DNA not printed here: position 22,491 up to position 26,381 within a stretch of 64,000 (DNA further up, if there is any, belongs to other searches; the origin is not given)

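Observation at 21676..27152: Surface-anchored LTD + 4x OB-fold protein next to nucleoside phosphorylase: candidate extracellular nucleic-acid capture/scavenging module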

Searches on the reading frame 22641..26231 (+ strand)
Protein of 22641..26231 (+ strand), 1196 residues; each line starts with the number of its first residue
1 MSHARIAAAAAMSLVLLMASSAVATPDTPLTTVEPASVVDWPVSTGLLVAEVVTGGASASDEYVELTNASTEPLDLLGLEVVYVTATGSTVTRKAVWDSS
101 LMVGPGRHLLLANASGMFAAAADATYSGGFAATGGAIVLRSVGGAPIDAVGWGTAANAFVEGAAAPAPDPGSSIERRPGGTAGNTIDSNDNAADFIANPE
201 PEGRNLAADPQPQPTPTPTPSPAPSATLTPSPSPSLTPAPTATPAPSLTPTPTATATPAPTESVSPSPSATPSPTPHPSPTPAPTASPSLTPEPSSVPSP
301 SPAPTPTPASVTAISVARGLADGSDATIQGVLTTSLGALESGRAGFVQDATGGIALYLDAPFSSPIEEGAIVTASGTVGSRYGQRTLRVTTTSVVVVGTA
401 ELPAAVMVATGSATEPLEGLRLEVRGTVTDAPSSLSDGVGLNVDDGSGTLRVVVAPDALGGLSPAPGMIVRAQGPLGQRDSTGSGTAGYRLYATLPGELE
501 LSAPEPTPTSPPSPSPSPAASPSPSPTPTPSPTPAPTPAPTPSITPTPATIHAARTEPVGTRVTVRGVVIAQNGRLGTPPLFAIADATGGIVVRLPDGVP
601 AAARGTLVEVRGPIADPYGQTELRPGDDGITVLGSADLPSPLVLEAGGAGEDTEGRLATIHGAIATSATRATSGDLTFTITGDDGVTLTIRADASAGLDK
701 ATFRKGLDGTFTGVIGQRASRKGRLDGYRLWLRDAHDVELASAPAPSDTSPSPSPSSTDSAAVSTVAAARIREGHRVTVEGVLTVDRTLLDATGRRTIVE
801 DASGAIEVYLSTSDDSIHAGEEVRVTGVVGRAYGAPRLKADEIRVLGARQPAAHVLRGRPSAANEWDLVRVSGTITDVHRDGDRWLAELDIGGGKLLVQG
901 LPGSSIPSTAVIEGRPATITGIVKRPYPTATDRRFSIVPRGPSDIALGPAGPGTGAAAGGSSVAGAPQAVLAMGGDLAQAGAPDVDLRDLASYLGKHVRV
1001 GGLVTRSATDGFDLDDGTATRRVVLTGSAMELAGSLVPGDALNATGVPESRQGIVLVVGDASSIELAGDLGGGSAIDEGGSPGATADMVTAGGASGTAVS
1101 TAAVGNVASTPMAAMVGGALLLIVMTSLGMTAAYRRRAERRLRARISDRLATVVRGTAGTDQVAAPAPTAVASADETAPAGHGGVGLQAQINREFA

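Call 3: search_protein_families(library=pfam, proteins=[window:22641-26231:+], max_evalue=0.1)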
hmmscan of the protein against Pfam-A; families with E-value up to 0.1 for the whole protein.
window:22641-26231:+ (1196 aa): 3 families
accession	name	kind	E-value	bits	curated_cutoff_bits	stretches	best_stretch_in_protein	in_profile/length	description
PF01336.31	tRNA_anti-codon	-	1.5e-14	54.1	27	2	798-846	21-75/75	OB-fold nucleic acid binding domain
PF00932.25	LTD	-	2.5e-09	37.9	34.3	1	46-153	7-108/109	Lamin Tail Domain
PF05887.16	Trypan_PARP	-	0.1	13.1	100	0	503-552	68-117/134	Procyclic acidic repetitive protein (PARP)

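Call 4: search_protein_families(library=ncbifam, proteins=[window:22641-26231:+], max_evalue=0.1)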
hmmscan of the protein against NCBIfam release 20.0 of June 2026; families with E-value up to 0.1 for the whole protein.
window:22641-26231:+ (1196 aa): 2 families
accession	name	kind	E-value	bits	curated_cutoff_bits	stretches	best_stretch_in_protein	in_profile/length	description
NF033681.1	ExeM_NucH_DNase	subfamily_domain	7.2e-10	38.3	300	1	797-854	29-85/546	ExeM/NucH family extracellular endonuclease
NF033680.1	exonuc_ExeM-GG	exception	4.8e-06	24.9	1300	0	326-412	225-320/884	extracellular exonuclease ExeM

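Call 8: find_homologous_proteins(query=window:22641-26228:+, max_evalue=0.00001)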
Query window:22641-26228:+ (1196 aa): 1414 proteins with E <= 0.00001 among 8000 candidates; the best 120 are listed.
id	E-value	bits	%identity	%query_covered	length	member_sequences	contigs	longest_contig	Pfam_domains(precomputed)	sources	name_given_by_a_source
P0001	0.0e+0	2493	100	100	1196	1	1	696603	PF00932.26,PF01336.32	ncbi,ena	-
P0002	0.0e+0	1382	64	63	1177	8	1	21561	PF00932.26,PF01336.32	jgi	-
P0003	0.0e+0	1358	64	64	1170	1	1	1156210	PF00932.26,PF01336.32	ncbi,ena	-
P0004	0.0e+0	1301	61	93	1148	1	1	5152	PF00932.26,PF01336.32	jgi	jgi:uncharacterized protein YdeI (BOF family)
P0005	0.0e+0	1290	61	88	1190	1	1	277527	PF00932.26,PF01336.32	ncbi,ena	-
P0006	0.0e+0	1264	59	66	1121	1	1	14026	PF00932.26,PF01336.32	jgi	jgi:hypothetical protein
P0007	0.0e+0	1245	67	14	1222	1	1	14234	PF00932.26,PF01336.32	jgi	jgi:hypothetical protein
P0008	0.0e+0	1211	59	16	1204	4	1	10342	PF00932.26,PF01336.32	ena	-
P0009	0.0e+0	1207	65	15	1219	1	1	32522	PF00932.26,PF01336.32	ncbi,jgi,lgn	ncbi:MAG TPA: lamin tail domain-containing protein [Candidatus Limnocylindrales bacterium]|jgi:hypot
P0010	0.0e+0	1206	58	19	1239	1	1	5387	PF00932.26,PF01336.32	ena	-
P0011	0.0e+0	1178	56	66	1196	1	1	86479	PF00932.26,PF01336.32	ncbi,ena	-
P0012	0.0e+0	1172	51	96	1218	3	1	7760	PF00932.26,PF01336.32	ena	-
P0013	0.0e+0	1170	53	94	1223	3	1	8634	PF00932.26,PF01336.32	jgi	jgi:hypothetical protein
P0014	0.0e+0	1170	63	16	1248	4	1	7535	PF00932.26,PF01336.32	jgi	jgi:uncharacterized protein YdeI (BOF family)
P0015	0.0e+0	1166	56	90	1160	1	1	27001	PF00932.26,PF01336.32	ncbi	-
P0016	0.0e+0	1161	57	42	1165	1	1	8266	PF00932.26,PF01336.32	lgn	-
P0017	0.0e+0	1148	56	89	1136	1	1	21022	PF00932.26,PF01336.32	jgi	jgi:outer membrane biosynthesis protein TonB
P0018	0.0e+0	1147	54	70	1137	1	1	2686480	PF00932.26,PF01336.32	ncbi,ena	-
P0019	0.0e+0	1143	55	71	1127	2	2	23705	PF00932.26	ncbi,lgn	-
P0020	0.0e+0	1134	56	42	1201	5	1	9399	PF00932.26,PF01336.32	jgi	jgi:outer membrane biosynthesis protein TonB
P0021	0.0e+0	1132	54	65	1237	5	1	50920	PF00932.26,PF01336.32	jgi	-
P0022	0.0e+0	1131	51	72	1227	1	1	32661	PF00932.26,PF01336.32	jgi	jgi:hypothetical protein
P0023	0.0e+0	1129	51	95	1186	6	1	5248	PF00932.26,PF01336.32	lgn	-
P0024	0.0e+0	1129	50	70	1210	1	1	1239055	PF00932.26,PF01336.32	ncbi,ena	-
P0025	0.0e+0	1129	53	88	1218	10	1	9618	PF00932.26,PF01336.32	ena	-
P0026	0.0e+0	1127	62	18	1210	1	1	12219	PF00932.26,PF01336.32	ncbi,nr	ncbi:MAG TPA: lamin tail domain-containing protein [Candidatus Limnocylindrales bacterium]|nr:lamin 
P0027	0.0e+0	1126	72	14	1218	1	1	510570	PF00932.26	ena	-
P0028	0.0e+0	1119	53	90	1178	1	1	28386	PF00932.26,PF01336.32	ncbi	-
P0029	0.0e+0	1114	52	90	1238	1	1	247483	PF00932.26,PF01336.32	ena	-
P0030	0.0e+0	1103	51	89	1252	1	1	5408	PF00932.26,PF01336.32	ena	-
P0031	0.0e+0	1087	55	58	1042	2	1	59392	PF00932.26,PF01336.32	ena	-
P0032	0.0e+0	1082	63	17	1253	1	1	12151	PF00932.26,PF01336.32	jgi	jgi:hypothetical protein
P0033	0.0e+0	1059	53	91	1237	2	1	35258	PF00932.26,PF01336.32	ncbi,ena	-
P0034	0.0e+0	1059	54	87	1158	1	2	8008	PF00932.26,PF01336.32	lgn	-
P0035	0.0e+0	1056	56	45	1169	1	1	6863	PF04076.20,PF00932.26,PF01336.32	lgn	-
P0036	0.0e+0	1054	52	95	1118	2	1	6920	PF00932.26,PF01336.32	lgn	-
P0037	0.0e+0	1047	51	64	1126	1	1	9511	PF00932.26,PF05887.17,PF01336.32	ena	-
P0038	0.0e+0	1045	52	86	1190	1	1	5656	PF00932.26,PF01336.32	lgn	-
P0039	0.0e+0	1037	56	20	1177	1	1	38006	PF00932.26,PF01336.32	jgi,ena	-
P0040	0.0e+0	1030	50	90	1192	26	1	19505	PF00932.26,PF01336.32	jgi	-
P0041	0.0e+0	1020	51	63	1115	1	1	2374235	PF00932.26,PF01336.32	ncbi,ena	-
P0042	0.0e+0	1015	50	94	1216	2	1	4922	PF00932.26,PF01336.32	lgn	-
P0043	1.5e-298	1012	50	96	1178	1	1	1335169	PF04076.20,PF00932.26,PF01336.32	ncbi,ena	-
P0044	3.0e-298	1011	47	91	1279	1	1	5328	PF00932.26,PF01336.32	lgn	-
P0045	2.2e-297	1008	65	17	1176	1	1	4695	PF00932.26,PF01336.32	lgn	-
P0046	1.4e-294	998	65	17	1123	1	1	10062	PF00932.26,PF01336.32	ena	-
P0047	1.5e-294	998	49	96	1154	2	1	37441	PF00932.26,PF01336.32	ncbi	-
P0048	2.2e-294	998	59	17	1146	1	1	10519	PF00932.26,PF01336.32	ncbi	-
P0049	1.1e-293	995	49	64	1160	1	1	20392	PF00932.26,PF01336.32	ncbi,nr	ncbi:MAG TPA: OB-fold nucleic acid binding domain-containing protein [Candidatus Limnocylindrales ba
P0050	1.2e-293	995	45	42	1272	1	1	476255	PF00932.26,PF01336.32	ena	-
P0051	1.4e-293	995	46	63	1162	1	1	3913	PF00932.26,PF01336.32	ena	-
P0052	4.8e-293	993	49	90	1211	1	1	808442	PF00932.26,PF01336.32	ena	-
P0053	6.6e-293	993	50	90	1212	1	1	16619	PF00932.26,PF01336.32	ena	-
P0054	2.2e-292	991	67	15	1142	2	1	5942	PF00932.26,PF01336.32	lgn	-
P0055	7.6e-292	989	49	92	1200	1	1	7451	PF00932.26,PF01336.32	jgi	jgi:hypothetical protein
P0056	1.2e-291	989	49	90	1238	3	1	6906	PF00932.26,PF01336.32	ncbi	-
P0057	2.7e-291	988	63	17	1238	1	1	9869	PF00932.26,PF01336.32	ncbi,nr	ncbi:MAG TPA: lamin tail domain-containing protein [Candidatus Limnocylindrales bacterium]|nr:lamin 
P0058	8.1e-291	986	63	17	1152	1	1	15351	PF00932.26,PF05887.17,PF01336.32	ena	-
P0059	8.4e-291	986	56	39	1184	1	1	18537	PF00932.26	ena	-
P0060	1.6e-290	985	63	14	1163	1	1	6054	PF00932.26,PF01336.32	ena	-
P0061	1.7e-290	985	42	72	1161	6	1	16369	PF00932.26,PF01336.32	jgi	jgi:uncharacterized protein YdeI (BOF family)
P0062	1.9e-290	985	59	16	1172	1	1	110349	PF04076.20,PF00932.26,PF01336.32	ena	-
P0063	6.1e-290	983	49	94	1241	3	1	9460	PF00932.26,PF01336.32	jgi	-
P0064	4.8e-289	980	67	15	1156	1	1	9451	PF00932.26,PF01336.32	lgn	-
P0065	1.1e-288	979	47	63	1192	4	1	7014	PF00932.26,PF01336.32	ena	-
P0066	1.7e-288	978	64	14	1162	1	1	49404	PF00932.26,PF01336.32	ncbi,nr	ncbi:MAG TPA: lamin tail domain-containing protein [Candidatus Limnocylindrales bacterium]|nr:lamin 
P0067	3.2e-288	977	62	16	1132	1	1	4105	PF00932.26,PF01336.32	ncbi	-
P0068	4.7e-288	977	46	46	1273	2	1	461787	PF00932.26,PF01336.32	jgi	-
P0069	6.8e-288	976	47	65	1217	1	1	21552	PF00932.26,PF01336.32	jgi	jgi:uncharacterized protein YdeI (BOF family)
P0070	1.4e-287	975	46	63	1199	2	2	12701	PF00932.26,PF01336.32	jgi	jgi:hypothetical protein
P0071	1.0e-286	972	67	18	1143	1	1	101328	PF00932.26,PF01336.32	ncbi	-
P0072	4.0e-286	970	52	39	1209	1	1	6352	PF04076.20,PF00932.26,PF01336.32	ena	-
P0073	5.0e-286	970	49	86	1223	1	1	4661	PF00932.26,PF01336.32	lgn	-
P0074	5.7e-286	970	64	17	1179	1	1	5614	PF00932.26,PF01336.32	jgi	jgi:outer membrane biosynthesis protein TonB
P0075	1.2e-285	969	61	63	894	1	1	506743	PF04076.20,PF01336.32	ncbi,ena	-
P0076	2.0e-285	968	53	39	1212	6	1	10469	PF00932.26,PF01336.32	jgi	jgi:uncharacterized protein YdeI (BOF family)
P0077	2.3e-285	968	49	90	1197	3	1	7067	PF00932.26,PF01336.32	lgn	-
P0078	2.9e-285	968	66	15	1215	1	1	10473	PF00932.26,PF01336.32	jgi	jgi:hypothetical protein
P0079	9.7e-285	966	51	18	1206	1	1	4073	PF00932.26,PF01336.32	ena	-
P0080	9.8e-285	966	57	23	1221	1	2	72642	PF00932.26,PF01336.32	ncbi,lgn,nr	ncbi:MAG TPA: lamin tail domain-containing protein [Candidatus Dormibacteraeota bacterium]|nr:lamin 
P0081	1.9e-284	965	49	90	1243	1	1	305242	PF00932.26,PF01336.32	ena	-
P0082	3.1e-284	964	45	70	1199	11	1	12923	PF04076.20,PF00932.26,PF01336.32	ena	-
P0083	4.9e-284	964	62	15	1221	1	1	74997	PF04076.20,PF00932.26,PF01336.32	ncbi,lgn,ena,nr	ncbi:MAG TPA: lamin tail domain-containing protein [Candidatus Limnocylindrales bacterium]|nr:lamin 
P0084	9.4e-284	963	52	39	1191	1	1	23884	PF00932.26,PF01336.32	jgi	jgi:uncharacterized protein YdeI (BOF family)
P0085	1.8e-283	962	55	18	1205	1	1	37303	PF00932.26,PF05887.17,PF01336.32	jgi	jgi:outer membrane biosynthesis protein TonB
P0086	3.1e-283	961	53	39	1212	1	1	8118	PF00932.26,PF01336.32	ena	-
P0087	3.2e-283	961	51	41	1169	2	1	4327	PF00932.26,PF01336.32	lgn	-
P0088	4.6e-283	960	59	18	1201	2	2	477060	PF00932.26,PF01336.32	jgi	jgi:hypothetical protein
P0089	5.3e-283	960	48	63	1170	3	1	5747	PF00932.26,PF01336.32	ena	-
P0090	5.8e-283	960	46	71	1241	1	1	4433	PF00932.26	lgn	-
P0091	1.3e-282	959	45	99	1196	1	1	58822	PF00932.26,PF01336.32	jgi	jgi:hypothetical protein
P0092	2.6e-282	958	54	16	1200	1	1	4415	PF00932.26,PF05887.17,PF01336.32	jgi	jgi:outer membrane biosynthesis protein TonB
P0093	3.1e-282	958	54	42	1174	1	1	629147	PF00932.26,PF01336.32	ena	-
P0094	3.9e-282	957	44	73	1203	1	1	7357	PF00932.26,PF01336.32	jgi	jgi:hypothetical protein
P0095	6.8e-282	956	47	91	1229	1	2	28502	PF00932.26,PF01336.32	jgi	jgi:hypothetical protein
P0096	8.6e-282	956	47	63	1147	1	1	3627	PF00932.26,PF01336.32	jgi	jgi:outer membrane biosynthesis protein TonB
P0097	9.6e-282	956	56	17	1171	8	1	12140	PF00932.26,PF01336.32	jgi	jgi:outer membrane biosynthesis protein TonB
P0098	1.1e-281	956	58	24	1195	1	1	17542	PF00932.26,PF01336.32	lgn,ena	-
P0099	1.2e-281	956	48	87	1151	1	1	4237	PF00932.26,PF01336.32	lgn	-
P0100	1.2e-281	956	58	23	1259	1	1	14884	PF00932.26,PF01336.32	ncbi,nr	ncbi:MAG: lamin tail domain-containing protein [Chloroflexi bacterium]|nr:lamin tail domain-containi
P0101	2.3e-281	955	50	17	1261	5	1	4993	PF00932.26,PF01336.32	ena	-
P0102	2.7e-281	954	60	17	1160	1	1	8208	PF00932.26,PF01336.32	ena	-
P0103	3.8e-281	954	46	94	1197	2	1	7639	PF00932.26,PF01336.32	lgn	-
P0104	5.4e-281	953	48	42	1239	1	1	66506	PF04076.20,PF00932.26,PF01336.32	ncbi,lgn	-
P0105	6.8e-281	953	68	14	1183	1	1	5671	PF00932.26,PF01336.32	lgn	-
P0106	7.9e-281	953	55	19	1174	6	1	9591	PF00932.26,PF01336.32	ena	-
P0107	8.8e-281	953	46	49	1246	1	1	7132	PF00932.26,PF01336.32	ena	-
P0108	9.9e-281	953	54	16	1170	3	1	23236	PF00932.26,PF01336.32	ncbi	ncbi:MAG: lamin tail domain-containing protein [Chloroflexota bacterium]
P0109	1.7e-280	952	61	70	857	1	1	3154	PF01336.32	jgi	jgi:hypothetical protein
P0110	1.8e-280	952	59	21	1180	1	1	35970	PF04076.20,PF00932.26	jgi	jgi:uncharacterized protein YdeI (BOF family)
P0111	2.5e-280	951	46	93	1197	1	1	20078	PF00932.26,PF01336.32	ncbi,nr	ncbi:MAG TPA: hypothetical protein VFO50_06010 [Candidatus Limnocylindrales bacterium]|nr:hypothetic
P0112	4.0e-280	951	62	16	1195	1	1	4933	PF00932.26,PF01336.32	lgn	-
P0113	4.4e-280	950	47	96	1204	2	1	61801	PF00932.26,PF01336.32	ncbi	-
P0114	4.7e-280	950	58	18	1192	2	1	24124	PF04076.20,PF00932.26,PF01336.32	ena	-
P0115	7.5e-280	950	47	89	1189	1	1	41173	PF04076.20,PF00932.26,PF01336.32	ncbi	-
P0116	1.1e-279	949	66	15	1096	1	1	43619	PF00932.26,PF01336.32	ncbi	-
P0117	5.1e-279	947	53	39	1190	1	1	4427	PF00932.26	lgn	-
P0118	6.1e-279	947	51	64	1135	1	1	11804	PF00932.26,PF01336.32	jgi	jgi:lamin tail-like protein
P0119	1.3e-278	946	52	43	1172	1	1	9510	PF04076.20,PF00932.26,PF01336.32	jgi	jgi:uncharacterized protein YdeI (BOF family)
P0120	1.6e-278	945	56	18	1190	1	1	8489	PF04076.20,PF00932.26,PF01336.32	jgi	jgi:uncharacterized protein YdeI (BOF family)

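Call 10: find_encoding_contigs(protein=P0018, flank=8000, max_places=2)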
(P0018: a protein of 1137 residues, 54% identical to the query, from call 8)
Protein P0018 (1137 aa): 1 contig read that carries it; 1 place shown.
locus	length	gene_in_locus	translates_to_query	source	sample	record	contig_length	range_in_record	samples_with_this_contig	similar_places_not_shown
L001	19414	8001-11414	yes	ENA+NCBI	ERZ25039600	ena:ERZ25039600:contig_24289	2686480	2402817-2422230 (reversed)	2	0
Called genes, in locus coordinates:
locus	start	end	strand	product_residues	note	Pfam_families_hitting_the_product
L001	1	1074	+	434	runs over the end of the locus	PF00817:IMS, PF11799:IMS_C (weak)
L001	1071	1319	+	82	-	-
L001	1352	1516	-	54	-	-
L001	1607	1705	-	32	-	-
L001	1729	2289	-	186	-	-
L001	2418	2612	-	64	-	-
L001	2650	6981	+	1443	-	PF02811:PHP, PF07733:DNA_pol3_alpha, PF17657:DNA_pol3_finger, PF14579:HHH_6, PF01336:tRNA_anti-codon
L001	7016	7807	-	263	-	-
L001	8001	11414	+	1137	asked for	PF00932:LTD, PF01336:tRNA_anti-codon (faint)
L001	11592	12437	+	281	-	PF01048:PNP_UDP_1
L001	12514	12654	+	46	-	PF18930:DUF5679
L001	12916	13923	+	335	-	PF00044:Gp_dh_N, PF02800:Gp_dh_C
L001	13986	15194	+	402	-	PF00162:PGK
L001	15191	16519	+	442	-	PF03952:Enolase_N, PF00113:Enolase_C, PF07476:MAAL_C (weak)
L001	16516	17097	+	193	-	-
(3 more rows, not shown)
